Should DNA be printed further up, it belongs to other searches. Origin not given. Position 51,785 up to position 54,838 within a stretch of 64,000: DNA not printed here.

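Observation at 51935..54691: Unusual single-polypeptide fusion of a Wzy_C (ligase/O-OTase) domain with a GT-C-like domain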

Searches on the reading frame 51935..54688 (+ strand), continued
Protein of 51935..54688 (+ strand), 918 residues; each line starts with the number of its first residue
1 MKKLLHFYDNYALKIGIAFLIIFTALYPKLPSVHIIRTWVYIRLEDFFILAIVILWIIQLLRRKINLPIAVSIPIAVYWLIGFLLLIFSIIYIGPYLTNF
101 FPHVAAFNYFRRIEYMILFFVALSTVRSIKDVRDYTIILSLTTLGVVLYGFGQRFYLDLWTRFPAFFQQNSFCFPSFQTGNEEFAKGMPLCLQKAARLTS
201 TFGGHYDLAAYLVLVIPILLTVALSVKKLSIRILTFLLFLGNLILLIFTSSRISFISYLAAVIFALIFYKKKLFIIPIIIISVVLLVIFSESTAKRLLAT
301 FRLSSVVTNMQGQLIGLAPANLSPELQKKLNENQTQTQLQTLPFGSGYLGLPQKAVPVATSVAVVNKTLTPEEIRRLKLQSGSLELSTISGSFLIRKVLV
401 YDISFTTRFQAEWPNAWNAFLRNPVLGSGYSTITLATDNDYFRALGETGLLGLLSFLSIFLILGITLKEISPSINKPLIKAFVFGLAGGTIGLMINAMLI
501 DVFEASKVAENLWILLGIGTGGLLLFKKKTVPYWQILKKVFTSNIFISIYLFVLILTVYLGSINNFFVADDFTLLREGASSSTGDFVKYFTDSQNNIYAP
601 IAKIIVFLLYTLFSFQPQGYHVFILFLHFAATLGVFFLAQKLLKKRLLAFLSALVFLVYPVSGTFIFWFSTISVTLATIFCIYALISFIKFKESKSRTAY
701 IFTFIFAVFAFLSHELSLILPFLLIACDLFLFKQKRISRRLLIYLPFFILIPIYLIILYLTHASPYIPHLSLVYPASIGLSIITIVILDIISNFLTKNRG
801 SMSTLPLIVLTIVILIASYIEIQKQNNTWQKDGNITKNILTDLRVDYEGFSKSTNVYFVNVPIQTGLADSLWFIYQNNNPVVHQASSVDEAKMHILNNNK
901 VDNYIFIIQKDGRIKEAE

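Call 78: find_related_loci(query=A2, collection=genome_contigs, flank=6000)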
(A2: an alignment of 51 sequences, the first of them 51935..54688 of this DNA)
Query A2 (918 aa) in genome_contigs; peptide patterns used: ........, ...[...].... (x = any residue, [..] = any of these).
144 stretches matched a pattern; 76 encode a relative of the query (tblastn E <= 1e-3); 73 distinct loci.
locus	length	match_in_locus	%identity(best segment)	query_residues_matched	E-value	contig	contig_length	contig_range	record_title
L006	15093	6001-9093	56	1-918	0e+0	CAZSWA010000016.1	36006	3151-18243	MAG TPA_asm: uncultured Gammaproteobacteria bacterium isolate SRP272529_co1_257 genome assembly, contig: NODE_1649_lengt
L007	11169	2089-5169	59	1-918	0e+0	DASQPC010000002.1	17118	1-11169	MAG TPA_asm: Candidatus Methylomirabilota bacterium isolate SMAG_U10819 k141_221873, whole genome shotgun sequence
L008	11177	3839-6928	57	1-918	0e+0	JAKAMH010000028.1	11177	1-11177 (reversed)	MAG: bacterium isolate WY5.bin164 NODE_10202_length_11177_cov_1.083620, whole genome shotgun sequence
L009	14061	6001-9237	61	1-916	0e+0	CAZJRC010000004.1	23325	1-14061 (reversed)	MAG TPA_asm: uncultured Gammaproteobacteria bacterium isolate binchicken_co251_951 genome assembly, contig: NODE_2975_le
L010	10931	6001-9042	56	1-918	0e+0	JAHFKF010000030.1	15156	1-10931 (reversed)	MAG: Candidatus Levyibacteriota bacterium isolate nzgw403 NODE_2537_length_15157_cov_4.008313, whole genome shotgun sequ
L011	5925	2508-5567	53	1-918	0e+0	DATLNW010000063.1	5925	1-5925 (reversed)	MAG TPA_asm: Lysobacterales bacterium isolate SMAG_U13810 k141_4449177, whole genome shotgun sequence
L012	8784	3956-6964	56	1-889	0e+0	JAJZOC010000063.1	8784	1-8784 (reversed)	MAG: bacterium isolate MAS4.bin4 NODE_10099_length_8784_cov_2.868199, whole genome shotgun sequence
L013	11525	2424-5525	53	1-918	0e+0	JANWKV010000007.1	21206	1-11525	MAG: Candidatus Microgenomates bacterium isolate CRAIB_MAG102 c_000000004280, whole genome shotgun sequence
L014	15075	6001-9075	51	1-916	0e+0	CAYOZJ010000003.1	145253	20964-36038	MAG TPA_asm: uncultured Gammaproteobacteria bacterium isolate SRP200132_co1_666 genome assembly, contig: NODE_96_length_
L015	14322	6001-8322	53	1-770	0e+0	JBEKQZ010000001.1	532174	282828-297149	MAG: Candidatus Levyibacteriota bacterium isolate SPRUCE 49 SPRUCE_49_1, whole genome shotgun sequence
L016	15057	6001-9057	52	1-914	0e+0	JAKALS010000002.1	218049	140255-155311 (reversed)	MAG: bacterium isolate WY5.bin132 NODE_67_length_218049_cov_6.550582, whole genome shotgun sequence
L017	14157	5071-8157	52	1-916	0e+0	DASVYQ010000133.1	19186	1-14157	MAG TPA_asm: Patescibacteria group bacterium isolate SMAG_U2606 k141_870000, whole genome shotgun sequence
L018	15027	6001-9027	54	1-918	0e+0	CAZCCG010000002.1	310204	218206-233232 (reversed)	MAG TPA_asm: uncultured Gammaproteobacteria bacterium isolate SRP200132_co1_33 genome assembly, contig: NODE_20_length_3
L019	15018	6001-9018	52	8-916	0e+0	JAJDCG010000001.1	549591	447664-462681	MAG: Candidatus Levyibacteriota bacterium isolate OFTM197 OFTM197_0, whole genome shotgun sequence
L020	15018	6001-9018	53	19-916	0e+0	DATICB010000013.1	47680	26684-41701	MAG TPA_asm: Patescibacteria group bacterium isolate SMAG_U16305 k141_433450, whole genome shotgun sequence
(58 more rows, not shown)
